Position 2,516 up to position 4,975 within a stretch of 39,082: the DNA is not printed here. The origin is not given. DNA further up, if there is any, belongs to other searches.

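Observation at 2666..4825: One intact membrane-protein ORF carries at least four different palindromic mini-elements read through in frame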

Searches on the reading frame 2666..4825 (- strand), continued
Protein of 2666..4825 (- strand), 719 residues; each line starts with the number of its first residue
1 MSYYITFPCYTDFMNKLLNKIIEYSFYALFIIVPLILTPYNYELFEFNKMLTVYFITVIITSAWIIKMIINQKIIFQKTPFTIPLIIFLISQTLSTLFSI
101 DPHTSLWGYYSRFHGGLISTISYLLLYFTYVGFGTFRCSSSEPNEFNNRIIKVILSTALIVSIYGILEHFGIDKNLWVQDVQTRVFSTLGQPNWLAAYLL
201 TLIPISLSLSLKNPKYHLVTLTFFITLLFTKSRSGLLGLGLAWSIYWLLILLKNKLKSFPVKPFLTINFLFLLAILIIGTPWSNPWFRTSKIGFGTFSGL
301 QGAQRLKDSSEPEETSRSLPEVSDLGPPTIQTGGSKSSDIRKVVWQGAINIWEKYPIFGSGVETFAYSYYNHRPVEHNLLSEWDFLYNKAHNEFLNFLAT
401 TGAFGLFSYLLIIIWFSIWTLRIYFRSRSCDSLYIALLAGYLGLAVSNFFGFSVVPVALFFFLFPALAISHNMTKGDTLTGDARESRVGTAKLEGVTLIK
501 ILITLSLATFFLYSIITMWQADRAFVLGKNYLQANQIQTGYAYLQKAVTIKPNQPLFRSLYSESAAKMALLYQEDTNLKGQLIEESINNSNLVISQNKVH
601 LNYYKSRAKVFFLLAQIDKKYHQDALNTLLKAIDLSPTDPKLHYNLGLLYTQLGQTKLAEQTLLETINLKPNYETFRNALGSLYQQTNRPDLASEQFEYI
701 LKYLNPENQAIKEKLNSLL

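Call 53: search_solved_structures(query=A1, max_evalue=0.01, show_alignments=1)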
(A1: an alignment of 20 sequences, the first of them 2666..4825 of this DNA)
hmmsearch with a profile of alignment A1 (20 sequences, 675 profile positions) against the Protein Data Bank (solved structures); distinct sequences matched with E-value up to 0.01: 89 (the best 60 are shown).
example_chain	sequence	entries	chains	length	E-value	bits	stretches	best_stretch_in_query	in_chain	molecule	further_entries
9qhb_A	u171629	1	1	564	1.4e-20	76.6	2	580-672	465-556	Engineered tetratricopeptide repeat protein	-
7ntf_A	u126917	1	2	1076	4.8e-14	55.1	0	580-656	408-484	Isoform 1 of UDP-N-acetylglucosamine--peptide N-acetylglucosaminyltransferase 110 kDa subu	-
7yeh_B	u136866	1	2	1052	5.4e-14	54.9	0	580-656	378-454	UDP-N-acetylglucosamine--peptide N-acetylglucosaminyltransferase 110 kDa subunit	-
7yea_A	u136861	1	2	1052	5.5e-14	54.9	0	580-656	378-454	UDP-N-acetylglucosamine--peptide N-acetylglucosaminyltransferase 110 kDa subunit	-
8bu0_A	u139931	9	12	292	2.6e-13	52.7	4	579-672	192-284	Consensus tetratricopeptide repeat protein | Crystal structure of an 8-repeat consensus TPR superhelix with Zinc. | Monomer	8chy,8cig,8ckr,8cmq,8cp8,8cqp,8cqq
1w3b_A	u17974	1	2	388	5.1e-13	51.7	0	581-656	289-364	UDP-N-ACETYLGLUCOSAMINE--PEPTIDE N-ACETYLGLUCOSAMINYLTRANSFERASE 110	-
7y4i_A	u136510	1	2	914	1.5e-12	50.1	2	579-666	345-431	Probable UDP-N-acetylglucosamine--peptide N-acetylglucosaminyltransferase SPINDLY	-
8dtf_A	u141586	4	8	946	1.8e-12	49.9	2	579-666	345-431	Probable UDP-N-acetylglucosamine--peptide N-acetylglucosaminyltransferase SPINDLY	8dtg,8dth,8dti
6eou_A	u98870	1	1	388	1.8e-12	49.9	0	581-656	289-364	UDP-N-acetylglucosamine--peptide N-acetylglucosaminyltransferase 110 kDa subunit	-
6vbu_4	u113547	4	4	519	7.2e-12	47.9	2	577-657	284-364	Bardet-Biedl syndrome 4 protein homolog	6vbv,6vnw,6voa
8far_A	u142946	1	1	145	2.9e-11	45.9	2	581-654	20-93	I432-1-CC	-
8cus_A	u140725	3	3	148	3.4e-11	45.7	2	580-654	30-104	I432-1(NaCl) Chain A | I432-1(Imd) Chain A | I432-1-X3 Chain A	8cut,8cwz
6xt9_D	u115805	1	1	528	6.3e-11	44.8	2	577-656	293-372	Bardet-Biedl syndrome 4 protein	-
9qhc_A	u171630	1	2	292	6.7e-11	44.7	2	579-663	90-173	Engineered tetratricopeptide repeat protein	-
11kc_A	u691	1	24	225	7.2e-11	44.6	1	581-671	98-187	Designed nanoparticle O43-TM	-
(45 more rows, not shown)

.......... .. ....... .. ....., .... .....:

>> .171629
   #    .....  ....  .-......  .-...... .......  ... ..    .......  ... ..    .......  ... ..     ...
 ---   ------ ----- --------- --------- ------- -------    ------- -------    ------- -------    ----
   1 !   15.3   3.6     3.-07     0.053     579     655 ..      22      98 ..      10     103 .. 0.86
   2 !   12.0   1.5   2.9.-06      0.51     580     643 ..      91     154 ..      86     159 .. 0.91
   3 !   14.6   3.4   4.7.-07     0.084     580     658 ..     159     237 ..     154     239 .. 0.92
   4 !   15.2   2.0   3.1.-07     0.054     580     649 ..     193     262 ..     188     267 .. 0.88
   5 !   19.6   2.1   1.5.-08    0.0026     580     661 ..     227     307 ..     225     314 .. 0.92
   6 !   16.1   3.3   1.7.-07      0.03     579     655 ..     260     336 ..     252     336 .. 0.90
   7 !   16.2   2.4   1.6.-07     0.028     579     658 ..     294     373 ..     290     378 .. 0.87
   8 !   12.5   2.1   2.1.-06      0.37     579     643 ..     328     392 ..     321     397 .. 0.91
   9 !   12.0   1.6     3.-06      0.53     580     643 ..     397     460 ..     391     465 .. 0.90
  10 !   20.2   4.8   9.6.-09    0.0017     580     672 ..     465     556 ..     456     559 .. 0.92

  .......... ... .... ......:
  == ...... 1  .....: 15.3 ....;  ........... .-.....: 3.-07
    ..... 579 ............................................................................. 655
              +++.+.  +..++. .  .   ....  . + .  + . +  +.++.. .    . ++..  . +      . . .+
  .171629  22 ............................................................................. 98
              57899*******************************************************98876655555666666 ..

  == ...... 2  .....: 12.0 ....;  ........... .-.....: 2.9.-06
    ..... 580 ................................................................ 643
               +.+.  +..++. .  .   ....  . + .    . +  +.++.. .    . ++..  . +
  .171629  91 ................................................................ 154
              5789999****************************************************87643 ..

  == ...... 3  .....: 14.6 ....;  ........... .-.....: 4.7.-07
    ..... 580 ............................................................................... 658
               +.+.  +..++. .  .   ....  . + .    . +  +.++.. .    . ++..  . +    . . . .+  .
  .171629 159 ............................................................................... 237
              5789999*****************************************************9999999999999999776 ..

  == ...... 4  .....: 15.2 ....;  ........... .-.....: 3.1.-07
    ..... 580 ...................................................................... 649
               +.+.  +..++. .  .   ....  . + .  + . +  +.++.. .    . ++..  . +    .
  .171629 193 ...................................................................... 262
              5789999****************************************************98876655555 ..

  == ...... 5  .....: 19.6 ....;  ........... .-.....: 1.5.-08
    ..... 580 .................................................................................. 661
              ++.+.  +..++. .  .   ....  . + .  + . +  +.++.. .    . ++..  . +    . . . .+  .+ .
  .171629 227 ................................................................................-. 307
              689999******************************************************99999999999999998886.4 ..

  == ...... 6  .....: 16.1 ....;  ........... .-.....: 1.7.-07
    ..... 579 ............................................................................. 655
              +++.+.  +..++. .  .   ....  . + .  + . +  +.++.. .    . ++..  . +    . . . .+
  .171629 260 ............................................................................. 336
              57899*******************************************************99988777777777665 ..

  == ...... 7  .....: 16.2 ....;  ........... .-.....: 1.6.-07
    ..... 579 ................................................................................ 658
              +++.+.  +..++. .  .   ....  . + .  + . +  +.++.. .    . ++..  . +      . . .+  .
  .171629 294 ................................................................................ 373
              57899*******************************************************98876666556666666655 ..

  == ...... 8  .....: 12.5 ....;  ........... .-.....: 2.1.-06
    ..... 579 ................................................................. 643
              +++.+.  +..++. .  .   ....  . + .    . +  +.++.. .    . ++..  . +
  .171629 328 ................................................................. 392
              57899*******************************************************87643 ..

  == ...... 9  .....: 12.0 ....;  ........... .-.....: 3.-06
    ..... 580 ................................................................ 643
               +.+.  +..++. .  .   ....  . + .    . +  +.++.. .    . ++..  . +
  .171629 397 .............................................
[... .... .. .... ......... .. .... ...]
